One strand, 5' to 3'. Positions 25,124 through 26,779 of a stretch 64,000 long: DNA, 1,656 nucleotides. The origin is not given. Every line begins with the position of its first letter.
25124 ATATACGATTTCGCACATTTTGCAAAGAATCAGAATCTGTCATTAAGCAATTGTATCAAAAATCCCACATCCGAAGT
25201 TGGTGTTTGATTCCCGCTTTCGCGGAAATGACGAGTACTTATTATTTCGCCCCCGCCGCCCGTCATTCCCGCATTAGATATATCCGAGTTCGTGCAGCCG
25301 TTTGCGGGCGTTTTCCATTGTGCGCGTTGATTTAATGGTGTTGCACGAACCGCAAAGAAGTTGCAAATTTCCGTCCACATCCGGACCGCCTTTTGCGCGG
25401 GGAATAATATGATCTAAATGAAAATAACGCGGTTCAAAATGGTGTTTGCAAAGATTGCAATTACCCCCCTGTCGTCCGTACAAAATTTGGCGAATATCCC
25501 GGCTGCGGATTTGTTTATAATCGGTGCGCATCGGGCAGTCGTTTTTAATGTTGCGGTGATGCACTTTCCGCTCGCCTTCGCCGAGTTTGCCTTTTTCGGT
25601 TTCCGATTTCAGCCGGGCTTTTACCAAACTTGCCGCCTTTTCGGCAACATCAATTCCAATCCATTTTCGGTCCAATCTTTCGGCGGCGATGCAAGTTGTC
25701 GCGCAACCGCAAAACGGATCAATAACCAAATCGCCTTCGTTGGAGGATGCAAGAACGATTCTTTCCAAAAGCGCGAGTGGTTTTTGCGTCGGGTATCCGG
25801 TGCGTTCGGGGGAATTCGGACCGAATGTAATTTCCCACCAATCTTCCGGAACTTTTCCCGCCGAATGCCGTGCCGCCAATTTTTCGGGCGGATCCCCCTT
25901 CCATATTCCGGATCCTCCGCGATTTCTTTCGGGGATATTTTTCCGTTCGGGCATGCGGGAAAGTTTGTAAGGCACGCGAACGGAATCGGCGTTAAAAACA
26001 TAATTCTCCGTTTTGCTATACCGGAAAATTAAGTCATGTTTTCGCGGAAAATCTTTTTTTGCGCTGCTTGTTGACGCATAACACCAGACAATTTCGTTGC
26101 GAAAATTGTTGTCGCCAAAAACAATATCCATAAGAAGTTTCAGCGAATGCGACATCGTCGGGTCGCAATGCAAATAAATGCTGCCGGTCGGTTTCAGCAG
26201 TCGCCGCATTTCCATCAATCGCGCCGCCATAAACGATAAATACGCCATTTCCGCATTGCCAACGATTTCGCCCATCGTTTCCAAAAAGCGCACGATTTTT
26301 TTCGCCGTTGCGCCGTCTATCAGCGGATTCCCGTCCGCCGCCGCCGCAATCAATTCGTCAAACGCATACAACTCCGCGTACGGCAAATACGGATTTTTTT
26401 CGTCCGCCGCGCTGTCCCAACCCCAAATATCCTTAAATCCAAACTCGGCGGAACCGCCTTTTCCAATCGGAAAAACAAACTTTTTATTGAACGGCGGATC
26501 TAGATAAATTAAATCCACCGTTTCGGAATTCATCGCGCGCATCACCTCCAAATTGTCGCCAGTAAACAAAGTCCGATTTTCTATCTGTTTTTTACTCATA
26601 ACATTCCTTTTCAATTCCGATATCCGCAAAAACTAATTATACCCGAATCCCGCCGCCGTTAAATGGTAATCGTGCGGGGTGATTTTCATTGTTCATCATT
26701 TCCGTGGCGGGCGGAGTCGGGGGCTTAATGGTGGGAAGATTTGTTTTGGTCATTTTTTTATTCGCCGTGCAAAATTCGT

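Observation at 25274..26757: MTase-HNH fusion gene inserted between hemA and prfA as a possible single-gene mobile unit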

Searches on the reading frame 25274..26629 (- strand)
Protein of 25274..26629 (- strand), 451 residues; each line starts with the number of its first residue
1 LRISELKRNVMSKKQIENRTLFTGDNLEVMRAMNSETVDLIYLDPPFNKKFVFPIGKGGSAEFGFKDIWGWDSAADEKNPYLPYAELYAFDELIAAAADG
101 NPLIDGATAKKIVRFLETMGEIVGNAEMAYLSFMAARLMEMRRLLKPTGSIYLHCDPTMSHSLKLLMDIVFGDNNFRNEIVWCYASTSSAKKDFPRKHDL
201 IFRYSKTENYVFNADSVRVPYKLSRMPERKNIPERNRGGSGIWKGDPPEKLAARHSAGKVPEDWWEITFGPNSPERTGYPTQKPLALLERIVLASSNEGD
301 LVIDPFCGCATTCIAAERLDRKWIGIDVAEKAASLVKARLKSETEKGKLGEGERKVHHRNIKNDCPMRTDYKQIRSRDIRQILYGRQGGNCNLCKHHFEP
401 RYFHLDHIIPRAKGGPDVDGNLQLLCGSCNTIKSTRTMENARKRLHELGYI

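Call 3: search_protein_families(library=pfam, proteins=[window:25274-26629:-], max_evalue=0.01)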
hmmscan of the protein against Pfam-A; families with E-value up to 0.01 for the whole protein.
window:25274-26629:- (451 aa): 6 families
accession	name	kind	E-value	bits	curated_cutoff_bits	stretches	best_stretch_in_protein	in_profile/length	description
PF01555.25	N6_N4_Mtase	-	1.6e-49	169.3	26.7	1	38-336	1-219/221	DNA methylase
PF01844.29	HNH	-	3.8e-12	46.6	21.4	1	391-435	1-46/47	HNH endonuclease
PF14279.12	HNH_5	-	5.1e-10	39.6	27.5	1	391-445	1-55/56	HNH endonuclease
PF03602.21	Cons_hypoth95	-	6.4e-05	23.1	24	1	5-50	79-126/182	Conserved hypothetical protein 95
PF02945.21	Endonuclease_7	-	0.00027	21.2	23.6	1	376-446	11-74/82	Recombination endonuclease VII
PF02086.21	MethyltransfD12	-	0.0016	18.7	22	0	8-49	147-187/253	D12 class N6 adenine-specific DNA methyltransferase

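Call 12: find_homologous_proteins(query=window:25274-26599:-, max_evalue=0.00001)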
Query window:25274-26599:- (441 aa): 8000 proteins with E <= 0.00001 among 8000 candidates; the best 120 are listed.
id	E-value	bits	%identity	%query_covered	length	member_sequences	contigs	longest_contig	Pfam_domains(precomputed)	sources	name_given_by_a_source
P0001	0.0e+0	1038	100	100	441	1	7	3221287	PF01844.30,PF14279.13,PF01555.25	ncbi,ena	-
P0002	1.4e-211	721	73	100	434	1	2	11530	PF01844.30,PF14279.13,PF01555.25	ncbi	ncbi:MAG: DNA methyltransferase [Gammaproteobacteria bacterium]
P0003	7.1e-207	705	70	100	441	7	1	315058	PF01844.30,PF14279.13,PF01555.25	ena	-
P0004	9.3e-204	695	70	100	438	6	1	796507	PF01844.30,PF14279.13,PF01555.25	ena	-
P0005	1.1e-200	685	68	100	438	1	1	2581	PF01844.30,PF02945.22,PF14279.13,PF01555.25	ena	-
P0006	1.3e-195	668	68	100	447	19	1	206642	PF01844.30,PF14279.13,PF01555.25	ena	-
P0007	3.0e-195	667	69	100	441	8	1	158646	PF01844.30,PF14279.13,PF01555.25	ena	-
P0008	1.8e-194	665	68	100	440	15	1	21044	PF01844.30,PF14279.13,PF01555.25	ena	-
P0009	9.1e-194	662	67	100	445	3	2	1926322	PF01844.30,PF14279.13,PF01555.25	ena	-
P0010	1.4e-191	655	67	99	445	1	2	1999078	PF01844.30,PF14279.13,PF01555.25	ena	-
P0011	2.7e-190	651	65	100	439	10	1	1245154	PF01844.30,PF14279.13,PF01555.25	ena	-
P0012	5.6e-190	650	68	100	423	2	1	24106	PF01844.30,PF14279.13,PF01555.25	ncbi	-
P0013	2.6e-186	638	66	100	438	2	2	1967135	PF01844.30,PF14279.13,PF01555.25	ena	-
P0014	3.6e-186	637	65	100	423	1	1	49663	PF01844.30,PF02945.22,PF14279.13,PF01555.25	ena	-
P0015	4.5e-186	637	65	100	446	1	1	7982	PF01844.30,PF02945.22,PF14279.13,PF01555.25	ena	-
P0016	2.5e-185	634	67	100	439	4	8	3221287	PF01844.30,PF14279.13,PF01555.25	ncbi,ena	-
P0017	9.8e-185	632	64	100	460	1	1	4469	PF01844.30,PF14279.13,PF01555.25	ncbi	-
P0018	1.1e-184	632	66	99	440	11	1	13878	PF01844.30,PF14279.13,PF01555.25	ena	-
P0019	1.3e-184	632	64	100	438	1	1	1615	PF01844.30,PF02945.22,PF14279.13,PF01555.25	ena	-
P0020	3.8e-184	630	65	100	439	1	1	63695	PF01844.30,PF02945.22,PF14279.13,PF01555.25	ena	-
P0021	2.3e-183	628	65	100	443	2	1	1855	PF01844.30,PF02945.22,PF14279.13,PF01555.25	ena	-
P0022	1.7e-181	622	63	100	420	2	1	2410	PF01844.30,PF02945.22,PF14279.13,PF01555.25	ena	-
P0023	3.3e-175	601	62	100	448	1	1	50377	PF01844.30,PF14279.13,PF01555.25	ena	-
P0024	1.1e-172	593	60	100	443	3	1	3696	PF01844.30,PF02945.22,PF14279.13,PF01555.25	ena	-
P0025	1.6e-172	592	61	100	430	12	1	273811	PF01844.30,PF14279.13,PF01555.25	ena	-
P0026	1.8e-170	585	61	100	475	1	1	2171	PF01844.30,PF02945.22,PF14279.13,PF01555.25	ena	-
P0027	5.3e-163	561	61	100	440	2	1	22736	PF01844.30,PF02945.22,PF14279.13,PF01555.25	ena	-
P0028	5.4e-158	544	57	100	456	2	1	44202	PF01844.30,PF02945.22,PF14279.13,PF01555.25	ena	-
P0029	1.7e-153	529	58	99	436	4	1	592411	PF01844.30,PF14279.13,PF01555.25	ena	-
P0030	4.7e-150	518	55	100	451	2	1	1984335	PF01844.30,PF02945.22,PF14279.13,PF01555.25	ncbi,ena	-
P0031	1.0e-146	507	56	98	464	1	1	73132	PF03602.22,PF01844.30,PF02945.22,PF14279.13,PF01555.25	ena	-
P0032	5.7e-146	505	56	100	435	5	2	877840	PF01844.30,PF02945.22,PF14279.13,PF01555.25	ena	-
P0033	9.3e-136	471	50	97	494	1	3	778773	PF01844.30,PF14279.13,PF01555.25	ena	-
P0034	1.4e-134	467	51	100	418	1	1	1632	PF01844.30,PF14279.13,PF01555.25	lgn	-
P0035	1.8e-131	457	49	96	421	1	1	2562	PF01844.30,PF14279.13,PF01555.25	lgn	-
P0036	2.4e-126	440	50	99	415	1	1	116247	PF01844.30,PF14279.13,PF01555.25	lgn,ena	-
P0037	4.8e-124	432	53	90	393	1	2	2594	PF01555.25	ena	-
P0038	5.7e-124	432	48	99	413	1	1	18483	PF13395.13,PF01844.30,PF14279.13,PF01555.25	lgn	-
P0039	3.5e-122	426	49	100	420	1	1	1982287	PF13847.13,PF01844.30,PF14279.13,PF01555.25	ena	-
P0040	6.8e-121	422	50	96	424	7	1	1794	PF01844.30,PF14279.13,PF01555.25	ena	-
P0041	5.6e-120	419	47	99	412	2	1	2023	PF13395.13,PF01844.30,PF02945.22,PF14279.13,PF01555.25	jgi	-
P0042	7.1e-120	419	48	99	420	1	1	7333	PF01844.30,PF14279.13,PF01555.25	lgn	-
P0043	3.4e-119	416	48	100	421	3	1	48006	PF01844.30,PF14279.13,PF01555.25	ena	-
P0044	1.1e-118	415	47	100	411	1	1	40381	PF02086.22,PF01844.30,PF14279.13,PF01555.25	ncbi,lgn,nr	ncbi:MAG: DNA methyltransferase [Hydrotalea sp.]|nr:DNA methyltransferase [Hydrotalea sp.]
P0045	3.7e-118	413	49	100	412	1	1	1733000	PF01844.30,PF14279.13,PF01555.25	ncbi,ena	-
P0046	6.0e-118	412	51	97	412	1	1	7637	PF01844.30,PF14279.13,PF01555.25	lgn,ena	-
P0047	8.5e-118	412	48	99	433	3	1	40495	PF01844.30,PF14279.13,PF01555.25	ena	-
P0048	3.4e-117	410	48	98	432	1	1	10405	PF01844.30,PF14279.13,PF01555.25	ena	-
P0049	5.4e-117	409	48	97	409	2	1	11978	PF01844.30,PF02945.22,PF14279.13,PF01555.25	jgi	jgi:site-specific DNA-methyltransferase (adenine-specific)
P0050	7.7e-117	409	48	97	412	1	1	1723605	PF01844.30,PF14279.13,PF01555.25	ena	-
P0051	8.7e-117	408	47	99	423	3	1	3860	PF01844.30,PF14279.13,PF01555.25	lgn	-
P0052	1.5e-116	408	59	75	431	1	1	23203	PF10544.16,PF02086.22,PF13455.13,PF01555.25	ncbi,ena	-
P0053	1.9e-116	407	47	99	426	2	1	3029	PF01844.30,PF02945.22,PF14279.13,PF01555.25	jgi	-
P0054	2.8e-116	407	48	98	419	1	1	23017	PF01844.30,PF14279.13,PF01555.25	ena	-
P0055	4.5e-116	406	49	98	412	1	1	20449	PF01844.30,PF14279.13,PF01555.25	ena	-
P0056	5.8e-116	406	48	98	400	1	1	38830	PF13395.13,PF01844.30,PF14279.13,PF01555.25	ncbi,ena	-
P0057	6.0e-116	406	48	100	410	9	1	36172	PF01844.30,PF02945.22,PF14279.13,PF01555.25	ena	-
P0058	6.9e-116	405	46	99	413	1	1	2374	PF13395.13,PF01844.30,PF02945.22,PF14279.13,PF01555.25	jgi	jgi:site-specific DNA-methyltransferase (adenine-specific)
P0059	7.4e-116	405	49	99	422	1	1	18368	PF01844.30,PF14279.13,PF01555.25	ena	-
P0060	8.7e-116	405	49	98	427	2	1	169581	PF01844.30,PF14279.13,PF01555.25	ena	-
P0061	9.1e-116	405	49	98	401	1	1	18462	PF03602.22,PF01844.30,PF14279.13,PF01555.25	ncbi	ncbi:MAG: DNA methyltransferase [Gammaproteobacteria bacterium]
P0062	1.2e-115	405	48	95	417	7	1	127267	PF01844.30,PF14279.13,PF01555.25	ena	-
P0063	1.5e-115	404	48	98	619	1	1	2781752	PF13395.13,PF01844.30,PF14279.13,PF01555.25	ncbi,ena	-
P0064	1.5e-115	404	48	99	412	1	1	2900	PF01844.30,PF14279.13,PF01555.25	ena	-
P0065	2.1e-115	404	46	99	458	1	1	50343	PF01844.30,PF14279.13,PF01555.25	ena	-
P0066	2.3e-115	404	46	98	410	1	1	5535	PF02086.22,PF01844.30,PF14279.13,PF01555.25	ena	-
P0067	2.4e-115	404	49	98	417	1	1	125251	PF13395.13,PF01844.30,PF14279.13,PF01555.25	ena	-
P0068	3.8e-115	403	47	99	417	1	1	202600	PF01844.30,PF02945.22,PF14279.13,PF01555.25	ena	-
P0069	3.9e-115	403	47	96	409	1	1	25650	PF01844.30,PF02945.22,PF14279.13,PF01555.25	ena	-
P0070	4.0e-115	403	46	97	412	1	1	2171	PF13395.13,PF01844.30,PF02945.22,PF14279.13,PF01555.25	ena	-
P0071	5.4e-115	403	47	98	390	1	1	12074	PF01844.30,PF02945.22,PF14279.13,PF01555.25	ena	-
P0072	6.5e-115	402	48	99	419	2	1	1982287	PF01844.30,PF14279.13,PF01555.25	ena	-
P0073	7.2e-115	402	47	99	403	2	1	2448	PF01844.30,PF14279.13,PF01555.25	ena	-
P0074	9.2e-115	402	47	98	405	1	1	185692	PF01844.30,PF14279.13,PF01555.25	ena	-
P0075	1.1e-114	402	48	96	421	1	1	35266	PF01844.30,PF14279.13,PF01555.25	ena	-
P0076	1.1e-114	401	49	99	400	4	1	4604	PF01844.30,PF14279.13,PF01555.25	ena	-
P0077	1.3e-114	401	46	99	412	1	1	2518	PF02086.22,PF01844.30,PF14279.13,PF01555.25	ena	-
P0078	1.4e-114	401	47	98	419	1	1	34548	PF01844.30,PF14279.13,PF01555.25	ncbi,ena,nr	ncbi:MAG: HNH endonuclease [Gammaproteobacteria bacterium]|nr:HNH endonuclease [Gammaproteobacteria 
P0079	1.8e-114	401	46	96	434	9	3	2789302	PF01844.30,PF02945.22,PF14279.13,PF01555.25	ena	-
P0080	1.9e-114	401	49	98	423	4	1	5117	PF01844.30,PF14279.13,PF01555.25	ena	-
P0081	2.0e-114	401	48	98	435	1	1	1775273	PF01844.30,PF02945.22,PF14279.13,PF01555.25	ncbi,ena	-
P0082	2.2e-114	401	47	99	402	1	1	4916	PF01844.30,PF14279.13,PF01555.25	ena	-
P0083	2.2e-114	401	48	99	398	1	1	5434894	PF01844.30,PF14279.13,PF01555.25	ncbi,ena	-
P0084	2.2e-114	401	49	97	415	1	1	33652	PF01844.30,PF14279.13,PF01555.25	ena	-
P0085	2.5e-114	400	48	99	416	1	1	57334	PF13395.13,PF01844.30,PF14279.13,PF01555.25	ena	-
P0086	2.6e-114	400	47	98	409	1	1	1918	PF01844.30,PF14279.13,PF01555.25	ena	-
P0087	2.8e-114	400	47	98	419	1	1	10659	PF01844.30,PF14279.13,PF01555.25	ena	-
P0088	2.9e-114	400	49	98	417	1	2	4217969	PF13395.13,PF01844.30,PF14279.13,PF01555.25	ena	-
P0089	3.0e-114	400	48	100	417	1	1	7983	PF13395.13,PF01844.30,PF02945.22,PF14279.13,PF01555.25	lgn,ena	-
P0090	3.3e-114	400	48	100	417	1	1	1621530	PF13395.13,PF01844.30,PF02945.22,PF14279.13,PF01555.25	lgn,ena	-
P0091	3.6e-114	400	49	98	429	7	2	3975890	PF01844.30,PF14279.13,PF01555.25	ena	-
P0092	3.7e-114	400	49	100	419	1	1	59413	PF13395.13,PF01844.30,PF14279.13,PF01555.25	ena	-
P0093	4.2e-114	400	47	99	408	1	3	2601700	PF01844.30,PF02945.22,PF14279.13,PF01555.25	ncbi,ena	-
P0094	4.4e-114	400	47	99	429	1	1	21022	PF01844.30,PF14279.13,PF01555.25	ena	-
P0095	4.5e-114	400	47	100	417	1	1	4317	PF13395.13,PF01844.30,PF02945.22,PF14279.13,PF01555.25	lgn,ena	-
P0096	4.8e-114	399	45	99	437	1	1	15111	PF01844.30,PF14279.13,PF01555.25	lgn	-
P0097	5.3e-114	399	49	98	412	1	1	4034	PF03602.22,PF01844.30,PF14279.13,PF01555.25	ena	-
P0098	5.5e-114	399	46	99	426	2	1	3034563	PF01844.30,PF14279.13,PF01555.25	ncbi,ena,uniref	ncbi:DNA methyltransferase [Candidatus Spongiihabitans sp.]|uniref:DNA methyltransferase n=1 Tax=Can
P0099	5.8e-114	399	47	100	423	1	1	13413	PF01844.30,PF14279.13,PF01555.25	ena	-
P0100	6.2e-114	399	46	99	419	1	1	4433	PF01844.30,PF02945.22,PF14279.13,PF01555.25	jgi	jgi:site-specific DNA-methyltransferase (adenine-specific)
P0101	6.6e-114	399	47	99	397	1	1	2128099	PF01844.30,PF14279.13,PF01555.25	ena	-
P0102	6.7e-114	399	47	99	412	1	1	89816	PF01844.30,PF14279.13,PF01555.25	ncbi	ncbi:MAG: DNA methyltransferase [Thermoguttaceae bacterium]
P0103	6.9e-114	399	47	98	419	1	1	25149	PF01844.30,PF14279.13,PF01555.25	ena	-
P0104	7.1e-114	399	49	98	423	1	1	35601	PF01844.30,PF14279.13,PF01555.25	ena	-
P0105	8.7e-114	399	49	99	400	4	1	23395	PF01844.30,PF14279.13,PF01555.25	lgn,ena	-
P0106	9.2e-114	398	47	99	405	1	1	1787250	PF01844.30,PF14279.13,PF01555.25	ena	-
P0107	1.5e-113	398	46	99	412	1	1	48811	PF13395.13,PF01844.30,PF14279.13,PF01555.25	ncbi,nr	ncbi:DNA methylase N-4/N-6 domain protein [Candidatus Symbiothrix dinenymphae]|nr:DNA methylase N-4/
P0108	1.6e-113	398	47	98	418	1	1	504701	PF01844.30,PF14279.13,PF01555.25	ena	-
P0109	1.6e-113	398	47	100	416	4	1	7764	PF13395.13,PF01844.30,PF02945.22,PF14279.13,PF01555.25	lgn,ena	-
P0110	1.8e-113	398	48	96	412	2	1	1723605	PF01844.30,PF02945.22,PF14279.13,PF01555.25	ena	-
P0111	1.9e-113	397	47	98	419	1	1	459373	PF01844.30,PF14279.13,PF01555.25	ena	-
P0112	1.9e-113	397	47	98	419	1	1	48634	PF01844.30,PF14279.13,PF01555.25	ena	-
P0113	2.1e-113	397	47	99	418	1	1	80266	PF01844.30,PF14279.13,PF01555.25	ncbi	ncbi:MAG: DNA methyltransferase [Thermoguttaceae bacterium]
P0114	2.2e-113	397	49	100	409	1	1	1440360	PF01844.30,PF14279.13,PF01555.25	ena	-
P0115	2.7e-113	397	49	98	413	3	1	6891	PF01844.30,PF14279.13,PF01555.25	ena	-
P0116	3.0e-113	397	47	98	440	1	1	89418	PF01844.30,PF14279.13,PF01555.25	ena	-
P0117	3.8e-113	396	46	99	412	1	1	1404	PF01844.30,PF14279.13,PF01555.25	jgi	jgi:site-specific DNA-methyltransferase (adenine-specific)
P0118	3.8e-113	396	47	97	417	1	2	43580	PF01844.30,PF02945.22,PF14279.13,PF01555.25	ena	-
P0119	4.0e-113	396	47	99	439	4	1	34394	PF01844.30,PF14279.13,PF01555.25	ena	-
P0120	4.2e-113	396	49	98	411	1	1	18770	PF01844.30,PF14279.13,PF01555.25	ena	-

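Call 15: find_encoding_contigs(protein=P0001, flank=6000, max_places=4)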
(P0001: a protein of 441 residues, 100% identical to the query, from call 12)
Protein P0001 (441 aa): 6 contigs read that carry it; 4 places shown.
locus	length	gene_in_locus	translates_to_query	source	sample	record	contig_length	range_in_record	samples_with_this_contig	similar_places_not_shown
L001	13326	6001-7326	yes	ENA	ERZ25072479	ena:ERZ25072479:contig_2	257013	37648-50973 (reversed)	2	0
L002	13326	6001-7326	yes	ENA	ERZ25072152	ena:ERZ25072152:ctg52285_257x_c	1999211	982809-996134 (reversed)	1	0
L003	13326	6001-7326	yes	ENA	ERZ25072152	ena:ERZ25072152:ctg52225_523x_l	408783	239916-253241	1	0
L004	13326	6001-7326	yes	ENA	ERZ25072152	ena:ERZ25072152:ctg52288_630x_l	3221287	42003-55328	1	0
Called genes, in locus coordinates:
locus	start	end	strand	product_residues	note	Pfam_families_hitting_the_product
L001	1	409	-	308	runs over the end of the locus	PF13177:DNA_pol3_delta2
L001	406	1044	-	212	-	PF13521:AAA_28 (weak), PF02223:Thymidylate_kin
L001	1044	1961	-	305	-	PF02618:YceG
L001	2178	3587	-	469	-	PF02812:ELFV_dehydrog_N, PF00208:ELFV_dehydrog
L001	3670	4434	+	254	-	PF06764:DUF1223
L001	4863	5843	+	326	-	PF05201:GlutR_N, PF01488:Shikimate_DH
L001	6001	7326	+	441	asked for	PF01555:N6_N4_Mtase, PF01844:HNH, PF14279:HNH_5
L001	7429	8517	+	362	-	PF03462:PCRF, PF00472:RF-1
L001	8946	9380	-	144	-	-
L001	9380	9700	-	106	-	-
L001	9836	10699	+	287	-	PF08242:Methyltransf_12 (faint), PF17827:PrmC_N, PF05175:MTS, PF10294:Methyltransf_16, PF13847:Methyltransf_31, PF13649:Methyltransf_25 (weak)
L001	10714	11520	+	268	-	PF01149:Fapy_DNA_glyco, PF06831:H2TH, PF06827:zf-FPG_IleRS (weak)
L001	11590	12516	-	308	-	PF01715:IPPT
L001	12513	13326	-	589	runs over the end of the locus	PF02518:HATPase_c, PF13589:HATPase_c_3, PF01119:DNA_mis_repair, PF08676:MutL_C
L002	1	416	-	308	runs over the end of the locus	PF13177:DNA_pol3_delta2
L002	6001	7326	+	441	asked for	PF01555:N6_N4_Mtase, PF01844:HNH, PF14279:HNH_5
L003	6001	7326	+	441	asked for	PF01555:N6_N4_Mtase, PF01844:HNH, PF14279:HNH_5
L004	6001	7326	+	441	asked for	PF01555:N6_N4_Mtase, PF01844:HNH, PF14279:HNH_5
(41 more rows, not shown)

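Call 55: find_encoding_contigs(protein=P0009, flank=4000, max_places=2)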
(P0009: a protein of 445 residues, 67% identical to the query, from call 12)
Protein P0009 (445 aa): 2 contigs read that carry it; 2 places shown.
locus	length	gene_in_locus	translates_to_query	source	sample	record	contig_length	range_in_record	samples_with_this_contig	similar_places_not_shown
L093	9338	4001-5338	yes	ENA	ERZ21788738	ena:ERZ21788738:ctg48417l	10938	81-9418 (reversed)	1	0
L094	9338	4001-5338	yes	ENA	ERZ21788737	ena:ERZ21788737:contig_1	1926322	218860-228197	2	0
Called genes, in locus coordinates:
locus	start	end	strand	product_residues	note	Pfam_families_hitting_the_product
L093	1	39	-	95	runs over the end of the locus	PF00005:ABC_tran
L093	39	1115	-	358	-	PF00664:ABC_membrane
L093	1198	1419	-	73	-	-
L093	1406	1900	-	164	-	PF03741:TerC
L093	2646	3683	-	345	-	PF00005:ABC_tran, PF13304:AAA_21 (faint), PF08402:TOBE_2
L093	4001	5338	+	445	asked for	PF01555:N6_N4_Mtase, PF01844:HNH, PF14279:HNH_5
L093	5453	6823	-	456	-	PF08867:FRG, PF13371:TPR_9, PF00515:TPR_1, PF07719:TPR_2, PF13432:TPR_16, PF13414:TPR_11, PF00515:TPR_1, PF13414:TPR_11, +15 more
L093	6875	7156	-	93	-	-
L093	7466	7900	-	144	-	PF01555:N6_N4_Mtase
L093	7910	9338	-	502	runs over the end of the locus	?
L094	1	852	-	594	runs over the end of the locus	PF00664:ABC_membrane, PF00005:ABC_tran, PF02463:SMC_N (weak)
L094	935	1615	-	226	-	PF03741:TerC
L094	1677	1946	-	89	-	-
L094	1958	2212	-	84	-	-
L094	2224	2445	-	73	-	-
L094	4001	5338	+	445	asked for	PF01555:N6_N4_Mtase, PF01844:HNH, PF14279:HNH_5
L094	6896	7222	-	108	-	PF01555:N6_N4_Mtase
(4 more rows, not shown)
